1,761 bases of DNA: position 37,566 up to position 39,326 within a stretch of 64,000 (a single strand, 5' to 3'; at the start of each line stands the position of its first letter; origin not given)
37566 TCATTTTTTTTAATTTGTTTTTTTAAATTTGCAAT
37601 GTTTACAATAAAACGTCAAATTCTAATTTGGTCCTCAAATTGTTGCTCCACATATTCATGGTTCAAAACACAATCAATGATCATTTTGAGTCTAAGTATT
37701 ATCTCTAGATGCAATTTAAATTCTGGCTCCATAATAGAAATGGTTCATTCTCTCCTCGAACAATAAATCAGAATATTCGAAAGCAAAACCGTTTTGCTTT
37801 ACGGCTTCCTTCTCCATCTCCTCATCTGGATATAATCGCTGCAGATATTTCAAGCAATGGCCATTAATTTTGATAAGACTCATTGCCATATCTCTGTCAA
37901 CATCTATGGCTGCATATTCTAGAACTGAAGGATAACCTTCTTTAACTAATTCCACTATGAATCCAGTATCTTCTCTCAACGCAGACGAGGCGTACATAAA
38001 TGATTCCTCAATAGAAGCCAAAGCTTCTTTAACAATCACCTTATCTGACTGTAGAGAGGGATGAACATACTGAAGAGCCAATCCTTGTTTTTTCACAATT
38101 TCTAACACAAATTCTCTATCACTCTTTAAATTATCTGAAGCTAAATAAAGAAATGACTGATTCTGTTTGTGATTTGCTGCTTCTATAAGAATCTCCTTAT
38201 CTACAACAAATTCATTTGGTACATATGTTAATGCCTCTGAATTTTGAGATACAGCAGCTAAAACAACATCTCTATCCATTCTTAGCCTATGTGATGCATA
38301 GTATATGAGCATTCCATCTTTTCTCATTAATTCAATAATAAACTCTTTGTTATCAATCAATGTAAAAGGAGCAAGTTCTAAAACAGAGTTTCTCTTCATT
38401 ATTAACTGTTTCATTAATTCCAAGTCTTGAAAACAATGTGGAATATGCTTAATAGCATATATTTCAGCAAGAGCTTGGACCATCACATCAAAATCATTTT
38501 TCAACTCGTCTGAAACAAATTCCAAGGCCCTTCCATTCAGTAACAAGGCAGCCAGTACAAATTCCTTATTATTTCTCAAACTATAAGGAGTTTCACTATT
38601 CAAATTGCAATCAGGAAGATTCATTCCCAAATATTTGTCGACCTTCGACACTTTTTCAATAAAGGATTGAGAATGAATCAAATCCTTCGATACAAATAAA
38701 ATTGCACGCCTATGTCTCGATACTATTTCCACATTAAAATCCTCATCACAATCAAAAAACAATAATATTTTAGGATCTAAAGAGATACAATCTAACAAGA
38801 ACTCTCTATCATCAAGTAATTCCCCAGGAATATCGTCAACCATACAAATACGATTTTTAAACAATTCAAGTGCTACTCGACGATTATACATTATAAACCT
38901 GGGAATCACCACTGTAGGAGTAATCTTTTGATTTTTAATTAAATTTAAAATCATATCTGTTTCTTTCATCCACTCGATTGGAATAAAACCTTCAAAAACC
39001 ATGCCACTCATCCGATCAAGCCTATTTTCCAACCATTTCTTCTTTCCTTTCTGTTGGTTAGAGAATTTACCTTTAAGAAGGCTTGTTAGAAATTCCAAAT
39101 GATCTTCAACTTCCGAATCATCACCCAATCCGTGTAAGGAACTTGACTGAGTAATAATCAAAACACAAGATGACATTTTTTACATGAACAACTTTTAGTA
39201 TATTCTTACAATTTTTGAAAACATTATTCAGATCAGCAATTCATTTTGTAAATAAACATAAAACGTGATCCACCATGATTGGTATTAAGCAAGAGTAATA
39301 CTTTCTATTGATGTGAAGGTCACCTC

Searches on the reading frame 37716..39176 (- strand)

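Call 15: search_protein_families(library=pfam, proteins=[window:37716-39176:-], max_evalue=0.001)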
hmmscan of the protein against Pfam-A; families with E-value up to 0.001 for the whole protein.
window:37716-39176:- (486 aa): 1 family
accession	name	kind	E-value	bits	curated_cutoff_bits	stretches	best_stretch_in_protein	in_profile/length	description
PF13475.11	DUF4116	-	2.9e-64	212.8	24.9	7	276-323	1-48/49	Domain of unknown function (DUF4116)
